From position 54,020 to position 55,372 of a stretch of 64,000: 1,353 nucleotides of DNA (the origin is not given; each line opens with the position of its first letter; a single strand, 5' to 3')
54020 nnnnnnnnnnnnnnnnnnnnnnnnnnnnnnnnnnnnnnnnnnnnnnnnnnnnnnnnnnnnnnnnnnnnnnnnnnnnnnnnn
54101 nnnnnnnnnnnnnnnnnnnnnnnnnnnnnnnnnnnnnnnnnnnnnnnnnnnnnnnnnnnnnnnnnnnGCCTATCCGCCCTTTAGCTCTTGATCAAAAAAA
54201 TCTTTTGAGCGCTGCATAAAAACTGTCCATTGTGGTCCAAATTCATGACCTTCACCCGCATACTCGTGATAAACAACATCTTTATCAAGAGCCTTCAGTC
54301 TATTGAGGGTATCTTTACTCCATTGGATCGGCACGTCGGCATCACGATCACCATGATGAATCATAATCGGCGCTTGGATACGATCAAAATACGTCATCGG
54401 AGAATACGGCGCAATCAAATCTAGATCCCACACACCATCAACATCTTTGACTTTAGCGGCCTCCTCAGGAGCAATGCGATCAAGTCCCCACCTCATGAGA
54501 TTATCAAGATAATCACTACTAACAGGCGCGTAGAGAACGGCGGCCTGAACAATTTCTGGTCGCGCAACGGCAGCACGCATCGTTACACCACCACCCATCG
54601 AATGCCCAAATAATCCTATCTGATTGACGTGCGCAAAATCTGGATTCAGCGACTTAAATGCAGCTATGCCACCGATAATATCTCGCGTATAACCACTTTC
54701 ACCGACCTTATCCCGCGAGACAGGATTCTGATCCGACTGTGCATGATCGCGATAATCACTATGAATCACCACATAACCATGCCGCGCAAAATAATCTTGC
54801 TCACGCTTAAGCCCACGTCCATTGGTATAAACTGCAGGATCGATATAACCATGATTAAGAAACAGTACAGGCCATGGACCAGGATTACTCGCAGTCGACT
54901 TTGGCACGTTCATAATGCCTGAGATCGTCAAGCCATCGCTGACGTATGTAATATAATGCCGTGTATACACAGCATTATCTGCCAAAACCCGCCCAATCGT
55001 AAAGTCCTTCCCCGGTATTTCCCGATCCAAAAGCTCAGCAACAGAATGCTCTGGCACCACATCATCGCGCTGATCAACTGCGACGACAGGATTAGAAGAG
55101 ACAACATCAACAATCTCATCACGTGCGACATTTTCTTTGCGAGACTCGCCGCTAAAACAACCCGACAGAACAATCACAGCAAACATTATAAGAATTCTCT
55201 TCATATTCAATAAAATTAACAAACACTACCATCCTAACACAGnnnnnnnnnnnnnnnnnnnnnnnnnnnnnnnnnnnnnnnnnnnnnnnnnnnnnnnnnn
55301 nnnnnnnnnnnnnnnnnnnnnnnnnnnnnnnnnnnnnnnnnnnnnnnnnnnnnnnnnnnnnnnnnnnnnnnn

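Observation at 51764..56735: Terminator-bounded five-gene operon: FMN-binding lipoprotein, ApbE, lipoprotein serine hydrolase, APH-type kinase, MFS transporter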

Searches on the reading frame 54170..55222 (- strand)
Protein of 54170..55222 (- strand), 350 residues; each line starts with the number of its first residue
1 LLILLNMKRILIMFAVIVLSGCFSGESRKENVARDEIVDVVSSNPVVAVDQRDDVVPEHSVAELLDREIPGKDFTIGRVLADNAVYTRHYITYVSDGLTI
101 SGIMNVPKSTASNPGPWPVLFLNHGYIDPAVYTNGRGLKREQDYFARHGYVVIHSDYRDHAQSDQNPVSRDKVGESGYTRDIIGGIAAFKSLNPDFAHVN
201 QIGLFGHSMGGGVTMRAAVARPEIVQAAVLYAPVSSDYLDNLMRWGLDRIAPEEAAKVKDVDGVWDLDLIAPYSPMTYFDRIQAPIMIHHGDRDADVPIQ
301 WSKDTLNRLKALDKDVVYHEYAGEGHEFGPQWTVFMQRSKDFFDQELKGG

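Call 4: search_protein_families(library=pfam, proteins=[window:54170-55222:-], max_evalue=1)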
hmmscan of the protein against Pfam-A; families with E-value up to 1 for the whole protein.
window:54170-55222:- (350 aa): 17 families
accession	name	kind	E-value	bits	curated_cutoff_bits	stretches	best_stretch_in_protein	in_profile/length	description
PF00326.27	Peptidase_S9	-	4.3e-16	59.5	22.6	1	140-348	5-211/213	Prolyl oligopeptidase family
PF12146.15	Hydrolase_4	-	5.9e-14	52.4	27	2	142-239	24-115/239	Serine aminopeptidase, S33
PF01738.24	DLH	-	2.1e-11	44.2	21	1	142-328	34-188/217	Dienelactone hydrolase family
PF02129.25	Peptidase_S15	-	1.1e-06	29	23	1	107-242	12-137/262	X-Pro dipeptidyl-peptidase (S15 family)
PF20434.5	BD-FAE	-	1.8e-06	28.1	26.8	1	267-306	173-212/215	BD-FAE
PF00561.26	Abhydrolase_1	-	3.4e-06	27.3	25.8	1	118-240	1-111/245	alpha/beta hydrolase fold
PF12740.14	PETase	-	2.2e-05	24.5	28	1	145-236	77-160/263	PET hydrolase-like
PF12697.13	Abhydrolase_6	-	3.8e-05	24.9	26.3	1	144-280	22-132/217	Alpha/beta hydrolase family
PF07859.19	Abhydrolase_3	-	5.7e-05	23.4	25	1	197-328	68-208/210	alpha/beta hydrolase fold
PF02230.22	Abhydrolase_2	-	0.00017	21.9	23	1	284-343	157-213/217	Phospholipase/Carboxylesterase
PF00756.26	Esterase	-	0.0097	16.1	22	1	202-242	117-154/251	Putative esterase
PF05448.18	AXE1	-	0.04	13.1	21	0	99-238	68-213/321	Acetyl xylan esterase (AXE1)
PF24708.1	Lip_C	-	0.096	11.8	27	0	188-216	90-117/380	Lipase-like, C-terminal domain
PF03583.20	LIP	-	0.12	12.1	23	1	148-223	25-94/286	Secretory lipase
PF08840.17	BAAT_C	-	0.19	12.2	20.9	0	198-327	20-159/210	BAAT / Acyl-CoA thioester hydrolase C terminal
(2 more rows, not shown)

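Call 5: search_protein_families(library=ncbifam, proteins=[window:54170-55222:-], max_evalue=1)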
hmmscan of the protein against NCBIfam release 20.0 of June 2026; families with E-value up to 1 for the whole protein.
window:54170-55222:- (350 aa): 26 families (the best 25 are shown)
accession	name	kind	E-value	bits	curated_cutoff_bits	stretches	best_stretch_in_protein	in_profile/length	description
NF050089.1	i_nPHAscl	equivalog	2e-07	30.4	300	2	197-235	81-119/288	intracellular short-chain-length polyhydroxyalkanoate depolymerase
NF041440.1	hydrolase_YghX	exception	4.5e-07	29.3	460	2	187-231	163-207/292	YghX family hydrolase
NF007857.0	PRK10566.1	equivalog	7.4e-06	25.9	201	1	197-347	104-249/249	esterase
NF047920.1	lactonase_UilS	equivalog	9.7e-06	25.5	400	1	116-224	23-122/285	UilS family quorum-quenching N-acyl-homoserine lactonase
NF011457.0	PRK14875.1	equivalog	7.4e-05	21.9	307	1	197-234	195-232/372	acetoin dehydrogenase dihydrolipoyllysine-residue acetyltransferase subunit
NF033523.0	lasso_peptidase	equivalog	7.7e-05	21.6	400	1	145-326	432-614/638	Atxe2 family lasso peptide isopeptidase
NF050058.1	e_dPHAscl_type1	hypoth_equivalog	8.4e-05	22.2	150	1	200-312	104-207/276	extracellular catalytic domain type 1 short-chain-length polyhydroxyalkanoate depolymerase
NF051441.1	BisHyethTerphBdeA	equivalog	0.00019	20.8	520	1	199-233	167-200/305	bis(hydroxyethyl) terephthalate hydrolase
NF053684.1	esterase_mleBCA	exception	0.00039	19.6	570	1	145-232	47-126/281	BCA family alpha/beta fold macrolide esterase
TIGR02427.1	protocat_pcaD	equivalog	0.00093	18.6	255.85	1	150-232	40-111/251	3-oxoadipate enol-lactonase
NF052610.1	macro_16_ester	equivalog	0.0011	18.4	420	1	145-232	47-126/281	alpha/beta fold macrolide esterase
NF041096.1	esterase_EstD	equivalog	0.0017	17.5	600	1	181-242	226-282/421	esterase EstD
NF045632.1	hydroxlase_HsaD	equivalog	0.003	16.5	400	1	197-234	101-138/290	4,5:9,10-diseco-3-hydroxy-5,9,17-trioxoandrosta-1(10),2-diene-4-oate hydrolase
NF041759.1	mac_hydro_EstT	equivalog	0.0032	16.7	450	1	145-232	46-125/278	macrolide hydrolase EstT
NF053683.1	esterase_mleBRB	exception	0.0054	16.3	585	1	146-233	48-127/280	BRB family alpha/beta fold macrolide esterase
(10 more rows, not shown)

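Call 60: find_homologous_proteins(query=window:54170-55204:-, max_evalue=1e-10)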
Query window:54170-55204:- (344 aa): 2958 proteins with E <= 1e-10 among 8000 candidates; the best 120 are listed.
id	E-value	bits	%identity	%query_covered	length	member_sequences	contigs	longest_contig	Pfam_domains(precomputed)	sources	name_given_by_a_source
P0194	3.9e-229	778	100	98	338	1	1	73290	PF02129.25,PF00326.28,PF12740.15,PF01738.25,PF00561.27,PF12146.16,PF20434.6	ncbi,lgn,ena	-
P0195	3.7e-166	571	70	99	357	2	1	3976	PF02129.25,PF00326.28,PF07859.20,PF01738.25,PF00561.27,PF12146.16,PF02230.23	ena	-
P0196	1.5e-162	559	70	99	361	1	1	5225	PF02129.25,PF00326.28,PF12697.14,PF01738.25,PF00561.27,PF12146.16,PF20434.6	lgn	-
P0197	3.5e-160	551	70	99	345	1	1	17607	PF02129.25,PF00326.28,PF07859.20,PF12697.14,PF01738.25,PF00561.27,PF12146.16,PF20434.6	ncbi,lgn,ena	-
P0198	4.3e-158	544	68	99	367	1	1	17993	PF02129.25,PF00326.28,PF12697.14,PF01738.25,PF00561.27,PF12146.16,PF20434.6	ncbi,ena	-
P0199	6.5e-155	534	65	99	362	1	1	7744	PF02129.25,PF00326.28,PF07859.20,PF01738.25,PF00561.27,PF12146.16,PF20434.6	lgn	-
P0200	1.1e-144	500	62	99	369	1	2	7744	PF02129.25,PF00326.28,PF01738.25,PF00561.27,PF12146.16,PF20434.6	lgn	-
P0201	9.3e-127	441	76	71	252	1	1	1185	PF02129.25,PF00326.28,PF07859.20,PF01738.25,PF00561.27,PF12146.16,PF02230.23,PF20434.6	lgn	-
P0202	1.9e-96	341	53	84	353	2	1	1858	PF02129.25,PF00326.28,PF07859.20,PF12697.14,PF01738.25,PF00561.27,PF12146.16,PF20434.6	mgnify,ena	mgnify:CR=1 FL=1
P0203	9.0e-96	339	46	99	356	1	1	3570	PF02129.25,PF00326.28,PF07859.20,PF12697.14,PF01738.25,PF00561.27,PF12146.16,PF20434.6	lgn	-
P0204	6.2e-94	333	53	84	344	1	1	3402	PF02129.25,PF00326.28,PF07859.20,PF12697.14,PF01738.25,PF00561.27,PF12146.16,PF20434.6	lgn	-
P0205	8.8e-94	333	46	99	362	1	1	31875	PF02129.25,PF00326.28,PF07859.20,PF05448.19,PF12697.14,PF01738.25,PF00561.27,PF12146.16,PF20434.6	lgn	-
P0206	8.9e-92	326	52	84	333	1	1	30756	PF02129.25,PF00326.28,PF07859.20,PF12697.14,PF01738.25,PF07224.18,PF00561.27,PF12146.16,PF20434.6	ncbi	-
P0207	2.6e-91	325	52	84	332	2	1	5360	PF07859.20,PF01738.25,PF00561.27,PF12146.16,PF02129.25,PF00756.27,PF00326.28,PF06500.18,PF05448.19,PF12697.14,PF07224.18,PF07819.20,PF02230.23,PF20434.6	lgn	-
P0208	3.9e-91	324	51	84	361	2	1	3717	PF02129.25,PF00756.27,PF00326.28,PF07859.20,PF05448.19,PF12697.14,PF01738.25,PF00561.27,PF12146.16,PF20434.6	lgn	-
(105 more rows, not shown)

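Call 62: find_encoding_contigs(protein=P0197, flank=7000, max_places=2)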
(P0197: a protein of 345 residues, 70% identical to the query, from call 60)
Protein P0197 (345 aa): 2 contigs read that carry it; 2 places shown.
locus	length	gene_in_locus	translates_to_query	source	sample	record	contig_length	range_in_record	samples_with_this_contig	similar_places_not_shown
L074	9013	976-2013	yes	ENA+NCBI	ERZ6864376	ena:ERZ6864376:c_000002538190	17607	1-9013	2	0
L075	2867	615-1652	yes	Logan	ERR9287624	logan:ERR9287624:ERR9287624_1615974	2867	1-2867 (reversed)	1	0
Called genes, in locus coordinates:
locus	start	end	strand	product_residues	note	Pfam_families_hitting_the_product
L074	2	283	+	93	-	?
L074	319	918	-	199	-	PF00293:NUDIX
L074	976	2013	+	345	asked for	PF02129:Peptidase_S15, PF00561:Abhydrolase_1, PF12146:Hydrolase_4, PF12697:Abhydrolase_6 (weak), PF01738:DLH, PF20434:BD-FAE (weak), PF00326:Peptidase_S9, PF07859:Abhydrolase_3 (weak)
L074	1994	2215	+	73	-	-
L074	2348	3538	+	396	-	PF07690:MFS_1 (faint)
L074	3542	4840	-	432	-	PF18885:DUF5648, PF21294:Polysacc_lyase_14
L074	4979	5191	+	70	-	-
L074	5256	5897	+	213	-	-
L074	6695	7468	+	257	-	PF00557:Peptidase_M24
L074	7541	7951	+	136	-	PF03652:RuvX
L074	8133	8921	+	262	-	PF00535:Glycos_transf_2, PF13641:Glyco_tranf_2_3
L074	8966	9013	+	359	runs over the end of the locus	PF01087:GalP_UDP_transf, PF16285:DUF4931_N (weak), PF16268:DUF4921 (weak)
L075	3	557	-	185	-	?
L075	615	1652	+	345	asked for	PF02129:Peptidase_S15, PF00561:Abhydrolase_1, PF12146:Hydrolase_4, PF12697:Abhydrolase_6 (weak), PF01738:DLH, PF20434:BD-FAE (weak), PF00326:Peptidase_S9, PF07859:Abhydrolase_3 (weak)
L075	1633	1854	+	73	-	-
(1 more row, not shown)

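Call 63: find_encoding_contigs(protein=P0198, flank=7000, max_places=2)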
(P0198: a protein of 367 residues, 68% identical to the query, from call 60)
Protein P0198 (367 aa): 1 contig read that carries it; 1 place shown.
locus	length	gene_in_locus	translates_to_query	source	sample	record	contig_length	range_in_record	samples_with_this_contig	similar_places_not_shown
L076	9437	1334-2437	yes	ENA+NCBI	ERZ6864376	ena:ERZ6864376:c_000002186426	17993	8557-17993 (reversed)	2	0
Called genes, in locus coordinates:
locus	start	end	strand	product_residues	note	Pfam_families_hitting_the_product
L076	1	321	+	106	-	?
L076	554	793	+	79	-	PF03848:TehB (weak), PF13489:Methyltransf_23 (weak), PF13847:Methyltransf_31 (weak), PF13649:Methyltransf_25 (weak)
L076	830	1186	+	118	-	PF08241:Methyltransf_11, PF13649:Methyltransf_25 (weak)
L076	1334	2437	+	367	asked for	PF02129:Peptidase_S15, PF00561:Abhydrolase_1 (weak), PF12146:Hydrolase_4, PF12697:Abhydrolase_6 (weak), PF20434:BD-FAE (faint), PF00326:Peptidase_S9, PF01738:DLH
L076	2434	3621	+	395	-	-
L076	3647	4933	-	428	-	PF18885:DUF5648, PF21294:Polysacc_lyase_14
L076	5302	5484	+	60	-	-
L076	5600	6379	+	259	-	PF00557:Peptidase_M24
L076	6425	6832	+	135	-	PF03652:RuvX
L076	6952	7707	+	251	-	PF00535:Glycos_transf_2, PF13641:Glyco_tranf_2_3 (weak)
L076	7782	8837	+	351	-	PF01087:GalP_UDP_transf, PF16285:DUF4931_N, PF16268:DUF4921 (faint), PF02744:GalP_UDP_tr_C (weak)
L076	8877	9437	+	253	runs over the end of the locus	PF00121:TIM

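Call 64: find_encoding_contigs(protein=P0199, flank=7000, max_places=2)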
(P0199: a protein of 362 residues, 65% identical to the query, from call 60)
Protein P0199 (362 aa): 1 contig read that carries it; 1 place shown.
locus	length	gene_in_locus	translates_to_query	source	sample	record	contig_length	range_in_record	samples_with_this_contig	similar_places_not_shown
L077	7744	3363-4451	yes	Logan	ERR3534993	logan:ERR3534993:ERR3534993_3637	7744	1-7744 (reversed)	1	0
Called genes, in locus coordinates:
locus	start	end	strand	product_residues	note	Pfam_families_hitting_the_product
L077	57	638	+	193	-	-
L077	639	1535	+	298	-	PF02424:ApbE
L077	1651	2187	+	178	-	PF07963:N_methyl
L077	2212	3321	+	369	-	PF02129:Peptidase_S15 (weak), PF00561:Abhydrolase_1 (faint), PF12146:Hydrolase_4 (weak), PF20434:BD-FAE (faint), PF01738:DLH, PF00326:Peptidase_S9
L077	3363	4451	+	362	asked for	PF02129:Peptidase_S15 (weak), PF00561:Abhydrolase_1 (weak), PF12146:Hydrolase_4, PF20434:BD-FAE (faint), PF01738:DLH, PF00326:Peptidase_S9, PF07859:Abhydrolase_3 (weak)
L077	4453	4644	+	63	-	-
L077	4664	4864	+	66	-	-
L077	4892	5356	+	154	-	PF07690:MFS_1 (weak)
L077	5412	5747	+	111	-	-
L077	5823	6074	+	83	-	-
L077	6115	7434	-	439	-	PF18885:DUF5648, PF21294:Polysacc_lyase_14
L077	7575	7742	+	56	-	?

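Call 73: search_solved_structures(query=A6, max_evalue=0.00001)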
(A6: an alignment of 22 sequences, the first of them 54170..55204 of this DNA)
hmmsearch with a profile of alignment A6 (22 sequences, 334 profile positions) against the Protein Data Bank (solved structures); distinct sequences matched with E-value up to 0.00001: 98 (the best 60 are shown).
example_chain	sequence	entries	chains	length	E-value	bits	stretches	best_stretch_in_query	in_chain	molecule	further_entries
9pjb_A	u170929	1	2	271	6.2e-22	81.2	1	84-328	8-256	MHETase MHT043-5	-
8b4u_A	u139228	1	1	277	1e-20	77.2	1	81-328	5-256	Alpha/beta hydrolase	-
9w30_A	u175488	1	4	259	4.7e-16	61.8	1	82-332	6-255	Alpha/beta superfamily hydrolase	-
7q4h_A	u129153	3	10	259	2.6e-15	59.4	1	81-333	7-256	Hydrolase_4 domain-containing protein | Serine aminopeptidase S33 domain-containing protein | Prolyl oligopeptidase family protein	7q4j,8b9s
9h0z_A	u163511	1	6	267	3.2e-13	52.6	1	81-333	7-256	Serine aminopeptidase S33 domain-containing protein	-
1l7a_A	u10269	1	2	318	7.1e-13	51.4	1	77-334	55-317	Cephalosporin C deacetylase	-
1odt_C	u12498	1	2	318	1.3e-12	50.5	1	77-334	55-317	CEPHALOSPORIN C DEACETYLASE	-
1ods_A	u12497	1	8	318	1.8e-12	50.1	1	77-334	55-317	CEPHALOSPORIN C DEACETYLASE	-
9pir_A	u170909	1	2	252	2.8e-12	49.5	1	87-329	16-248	Alpha/beta fold hydrolase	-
9pic_A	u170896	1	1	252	3.5e-12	49.1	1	87-329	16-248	Alpha/beta fold hydrolase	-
7qjn_A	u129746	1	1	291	9.9e-12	47.6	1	104-318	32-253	Dienelactone hydrolase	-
9pid_A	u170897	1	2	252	1e-11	47.6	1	87-329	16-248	Alpha/beta fold hydrolase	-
7wwh_A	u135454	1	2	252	1e-11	47.6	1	80-322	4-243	Alpha/beta hydrolase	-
8hay_A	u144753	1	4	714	3.2e-11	46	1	67-332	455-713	btDPP4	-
7y4g_A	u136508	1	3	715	3.3e-11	45.9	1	67-332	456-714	btDPP4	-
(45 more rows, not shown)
